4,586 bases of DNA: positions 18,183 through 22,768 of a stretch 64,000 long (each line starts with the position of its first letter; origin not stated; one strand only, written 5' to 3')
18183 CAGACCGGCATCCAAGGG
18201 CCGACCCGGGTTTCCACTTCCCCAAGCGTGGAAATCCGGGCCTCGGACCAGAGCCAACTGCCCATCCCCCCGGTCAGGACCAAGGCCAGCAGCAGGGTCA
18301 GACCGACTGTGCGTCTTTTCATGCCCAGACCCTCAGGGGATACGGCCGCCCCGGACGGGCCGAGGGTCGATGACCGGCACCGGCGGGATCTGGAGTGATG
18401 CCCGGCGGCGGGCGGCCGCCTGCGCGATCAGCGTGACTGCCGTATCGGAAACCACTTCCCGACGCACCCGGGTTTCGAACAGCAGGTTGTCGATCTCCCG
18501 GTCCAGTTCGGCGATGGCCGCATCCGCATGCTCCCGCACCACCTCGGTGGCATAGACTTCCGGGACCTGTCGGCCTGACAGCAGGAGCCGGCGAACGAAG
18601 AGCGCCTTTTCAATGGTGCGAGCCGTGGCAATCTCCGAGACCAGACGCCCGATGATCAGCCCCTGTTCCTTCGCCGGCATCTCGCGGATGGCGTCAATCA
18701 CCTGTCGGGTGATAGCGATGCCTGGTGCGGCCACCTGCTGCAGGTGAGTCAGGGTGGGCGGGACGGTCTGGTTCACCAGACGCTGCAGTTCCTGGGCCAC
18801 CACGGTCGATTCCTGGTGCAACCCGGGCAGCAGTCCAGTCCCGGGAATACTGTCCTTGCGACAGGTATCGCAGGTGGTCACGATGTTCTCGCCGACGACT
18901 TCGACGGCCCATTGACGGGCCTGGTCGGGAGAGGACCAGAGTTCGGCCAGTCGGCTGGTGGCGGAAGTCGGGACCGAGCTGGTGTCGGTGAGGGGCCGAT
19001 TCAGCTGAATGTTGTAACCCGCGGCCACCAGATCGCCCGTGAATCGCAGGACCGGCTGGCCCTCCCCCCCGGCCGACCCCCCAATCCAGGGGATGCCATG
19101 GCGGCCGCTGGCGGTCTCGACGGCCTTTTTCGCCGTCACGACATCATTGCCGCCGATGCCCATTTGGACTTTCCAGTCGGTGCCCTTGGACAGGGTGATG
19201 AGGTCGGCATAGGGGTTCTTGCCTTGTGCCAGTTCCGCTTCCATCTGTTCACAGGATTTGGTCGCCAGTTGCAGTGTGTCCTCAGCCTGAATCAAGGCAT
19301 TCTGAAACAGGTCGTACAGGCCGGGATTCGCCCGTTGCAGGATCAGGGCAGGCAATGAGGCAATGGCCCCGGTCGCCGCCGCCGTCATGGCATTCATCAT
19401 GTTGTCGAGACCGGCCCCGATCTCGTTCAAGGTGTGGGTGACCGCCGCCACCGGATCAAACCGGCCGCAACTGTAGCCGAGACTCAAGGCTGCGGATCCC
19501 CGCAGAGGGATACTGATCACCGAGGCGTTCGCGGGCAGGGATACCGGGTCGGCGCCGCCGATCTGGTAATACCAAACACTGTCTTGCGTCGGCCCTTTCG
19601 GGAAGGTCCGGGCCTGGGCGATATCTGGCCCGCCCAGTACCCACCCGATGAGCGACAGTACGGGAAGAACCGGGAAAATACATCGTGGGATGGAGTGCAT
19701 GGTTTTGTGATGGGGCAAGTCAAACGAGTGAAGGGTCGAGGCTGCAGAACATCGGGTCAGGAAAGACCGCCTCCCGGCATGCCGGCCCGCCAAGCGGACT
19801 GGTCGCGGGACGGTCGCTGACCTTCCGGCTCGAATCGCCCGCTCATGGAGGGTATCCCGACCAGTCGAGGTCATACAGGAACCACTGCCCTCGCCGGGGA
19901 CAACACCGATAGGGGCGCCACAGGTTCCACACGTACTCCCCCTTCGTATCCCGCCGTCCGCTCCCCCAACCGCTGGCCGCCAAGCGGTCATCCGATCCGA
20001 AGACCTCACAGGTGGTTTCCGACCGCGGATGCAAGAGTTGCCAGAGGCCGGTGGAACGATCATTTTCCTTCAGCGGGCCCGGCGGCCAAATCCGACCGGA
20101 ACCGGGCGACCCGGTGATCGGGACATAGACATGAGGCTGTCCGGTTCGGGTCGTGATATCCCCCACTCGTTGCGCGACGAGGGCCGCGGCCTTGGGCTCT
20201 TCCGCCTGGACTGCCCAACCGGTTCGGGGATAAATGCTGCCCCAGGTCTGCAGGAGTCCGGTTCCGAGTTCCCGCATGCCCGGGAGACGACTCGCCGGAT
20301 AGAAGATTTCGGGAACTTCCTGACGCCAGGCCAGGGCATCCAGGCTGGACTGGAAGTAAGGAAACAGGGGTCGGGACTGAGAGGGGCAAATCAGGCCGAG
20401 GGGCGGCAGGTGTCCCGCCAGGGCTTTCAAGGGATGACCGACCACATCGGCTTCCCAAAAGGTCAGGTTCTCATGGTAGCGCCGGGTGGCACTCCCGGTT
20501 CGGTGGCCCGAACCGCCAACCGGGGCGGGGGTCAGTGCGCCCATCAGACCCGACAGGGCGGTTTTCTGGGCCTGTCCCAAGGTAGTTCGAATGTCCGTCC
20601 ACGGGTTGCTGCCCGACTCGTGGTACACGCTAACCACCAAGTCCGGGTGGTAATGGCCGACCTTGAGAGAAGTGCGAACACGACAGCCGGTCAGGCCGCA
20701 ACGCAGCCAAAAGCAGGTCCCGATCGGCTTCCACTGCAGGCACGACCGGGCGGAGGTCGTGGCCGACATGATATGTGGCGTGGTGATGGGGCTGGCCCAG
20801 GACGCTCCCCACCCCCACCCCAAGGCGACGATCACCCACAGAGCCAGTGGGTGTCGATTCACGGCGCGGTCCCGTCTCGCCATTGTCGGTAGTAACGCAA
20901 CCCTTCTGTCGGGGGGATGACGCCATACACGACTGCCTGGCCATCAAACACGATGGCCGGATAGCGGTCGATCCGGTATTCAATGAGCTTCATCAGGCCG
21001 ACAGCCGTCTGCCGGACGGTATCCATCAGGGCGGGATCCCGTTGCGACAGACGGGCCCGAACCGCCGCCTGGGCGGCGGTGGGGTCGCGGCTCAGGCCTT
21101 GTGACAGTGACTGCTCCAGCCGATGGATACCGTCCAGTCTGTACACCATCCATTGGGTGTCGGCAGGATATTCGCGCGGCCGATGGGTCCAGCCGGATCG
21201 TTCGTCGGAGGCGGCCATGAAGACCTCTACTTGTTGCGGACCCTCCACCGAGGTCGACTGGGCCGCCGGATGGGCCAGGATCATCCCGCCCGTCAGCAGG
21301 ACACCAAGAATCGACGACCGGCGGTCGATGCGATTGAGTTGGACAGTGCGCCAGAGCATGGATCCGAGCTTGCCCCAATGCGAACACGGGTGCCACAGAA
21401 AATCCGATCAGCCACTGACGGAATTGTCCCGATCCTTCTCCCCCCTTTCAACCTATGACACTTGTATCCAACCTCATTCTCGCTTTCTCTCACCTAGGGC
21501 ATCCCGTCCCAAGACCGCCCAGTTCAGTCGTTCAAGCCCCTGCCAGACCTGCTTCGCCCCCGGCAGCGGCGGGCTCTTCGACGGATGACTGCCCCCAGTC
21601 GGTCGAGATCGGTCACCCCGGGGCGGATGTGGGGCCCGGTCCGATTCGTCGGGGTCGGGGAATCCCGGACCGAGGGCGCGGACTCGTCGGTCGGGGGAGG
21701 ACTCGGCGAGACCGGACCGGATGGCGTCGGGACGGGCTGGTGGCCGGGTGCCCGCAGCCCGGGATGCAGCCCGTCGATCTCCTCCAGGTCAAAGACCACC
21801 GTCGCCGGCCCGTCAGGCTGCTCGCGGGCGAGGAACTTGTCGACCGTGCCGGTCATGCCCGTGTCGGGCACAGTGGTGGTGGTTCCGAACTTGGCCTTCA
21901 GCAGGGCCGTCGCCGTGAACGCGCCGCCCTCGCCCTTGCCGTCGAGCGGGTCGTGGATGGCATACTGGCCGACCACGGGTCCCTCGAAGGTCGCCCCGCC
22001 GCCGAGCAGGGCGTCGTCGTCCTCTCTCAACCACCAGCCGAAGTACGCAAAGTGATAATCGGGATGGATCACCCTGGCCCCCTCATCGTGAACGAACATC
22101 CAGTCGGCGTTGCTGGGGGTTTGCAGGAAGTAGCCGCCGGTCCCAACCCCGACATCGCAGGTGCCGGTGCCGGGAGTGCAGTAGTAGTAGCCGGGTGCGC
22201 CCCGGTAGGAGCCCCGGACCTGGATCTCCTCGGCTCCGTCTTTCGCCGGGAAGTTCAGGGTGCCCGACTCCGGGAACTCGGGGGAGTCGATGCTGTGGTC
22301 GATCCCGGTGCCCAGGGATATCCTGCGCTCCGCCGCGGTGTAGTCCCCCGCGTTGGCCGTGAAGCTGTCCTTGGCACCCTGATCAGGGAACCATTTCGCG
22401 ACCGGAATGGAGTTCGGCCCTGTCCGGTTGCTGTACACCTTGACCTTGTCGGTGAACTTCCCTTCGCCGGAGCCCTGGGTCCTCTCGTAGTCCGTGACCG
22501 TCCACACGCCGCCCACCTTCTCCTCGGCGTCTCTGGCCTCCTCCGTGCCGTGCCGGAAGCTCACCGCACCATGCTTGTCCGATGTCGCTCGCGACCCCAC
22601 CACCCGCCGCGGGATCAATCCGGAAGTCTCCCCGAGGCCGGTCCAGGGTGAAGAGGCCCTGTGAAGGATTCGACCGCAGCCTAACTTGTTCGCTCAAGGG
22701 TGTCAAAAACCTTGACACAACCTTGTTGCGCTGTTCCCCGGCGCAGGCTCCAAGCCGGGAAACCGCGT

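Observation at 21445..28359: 3-kb near-identical inverted repeat flanking an 842-bp segment that holds the only promoter and lipoprotein signal: a possible flip-flop expression switch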

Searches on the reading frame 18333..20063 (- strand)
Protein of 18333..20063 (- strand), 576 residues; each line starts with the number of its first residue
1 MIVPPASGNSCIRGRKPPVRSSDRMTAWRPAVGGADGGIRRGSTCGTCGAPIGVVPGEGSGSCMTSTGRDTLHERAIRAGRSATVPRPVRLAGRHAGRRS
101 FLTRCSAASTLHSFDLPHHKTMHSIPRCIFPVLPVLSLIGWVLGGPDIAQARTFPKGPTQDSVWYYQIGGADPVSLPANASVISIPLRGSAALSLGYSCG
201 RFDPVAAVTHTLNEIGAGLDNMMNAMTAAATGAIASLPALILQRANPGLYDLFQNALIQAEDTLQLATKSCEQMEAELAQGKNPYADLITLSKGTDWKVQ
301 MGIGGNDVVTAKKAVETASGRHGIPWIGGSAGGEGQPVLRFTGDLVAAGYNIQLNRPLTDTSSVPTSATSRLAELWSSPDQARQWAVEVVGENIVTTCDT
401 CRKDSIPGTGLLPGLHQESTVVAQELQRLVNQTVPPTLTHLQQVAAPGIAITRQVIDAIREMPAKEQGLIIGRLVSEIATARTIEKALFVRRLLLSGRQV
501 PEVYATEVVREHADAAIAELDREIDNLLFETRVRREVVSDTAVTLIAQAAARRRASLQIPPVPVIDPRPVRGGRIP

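Call 7: search_protein_families(library=pfam, proteins=[window:18333-20063:-], max_evalue=0.01)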
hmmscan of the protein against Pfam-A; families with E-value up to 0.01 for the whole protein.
window:18333-20063:- (576 aa): 0 families

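Call 11: search_protein_families(library=ncbifam, proteins=[window:18333-20063:-], max_evalue=0.01)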
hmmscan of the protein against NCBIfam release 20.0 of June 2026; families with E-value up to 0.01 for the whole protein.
window:18333-20063:- (576 aa): 1 family
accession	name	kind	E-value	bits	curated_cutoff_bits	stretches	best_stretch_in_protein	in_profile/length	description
TIGR03755.1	conj_TIGR03755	equivalog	1.7e-137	458.7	270.45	1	162-557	2-400/419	integrating conjugative element protein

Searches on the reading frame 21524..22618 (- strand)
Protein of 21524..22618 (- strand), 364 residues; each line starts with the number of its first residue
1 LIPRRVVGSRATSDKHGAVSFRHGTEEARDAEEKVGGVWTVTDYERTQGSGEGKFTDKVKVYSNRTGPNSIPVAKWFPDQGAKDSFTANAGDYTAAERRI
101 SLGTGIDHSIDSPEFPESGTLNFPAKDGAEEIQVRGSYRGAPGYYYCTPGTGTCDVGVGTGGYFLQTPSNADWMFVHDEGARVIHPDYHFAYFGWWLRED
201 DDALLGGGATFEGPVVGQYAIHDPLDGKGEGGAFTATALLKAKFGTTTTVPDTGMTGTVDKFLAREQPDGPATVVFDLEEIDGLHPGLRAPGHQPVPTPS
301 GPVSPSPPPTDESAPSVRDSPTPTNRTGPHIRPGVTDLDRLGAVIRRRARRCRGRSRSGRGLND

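Call 7: search_protein_families(library=pfam, proteins=[window:21524-22618:-], max_evalue=0.01)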
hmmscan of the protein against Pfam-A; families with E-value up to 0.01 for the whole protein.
window:21524-22618:- (364 aa): 0 families

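Call 11: search_protein_families(library=ncbifam, proteins=[window:21524-22618:-], max_evalue=0.01)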
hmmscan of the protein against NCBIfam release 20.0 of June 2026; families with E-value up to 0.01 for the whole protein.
window:21524-22618:- (364 aa): 0 families
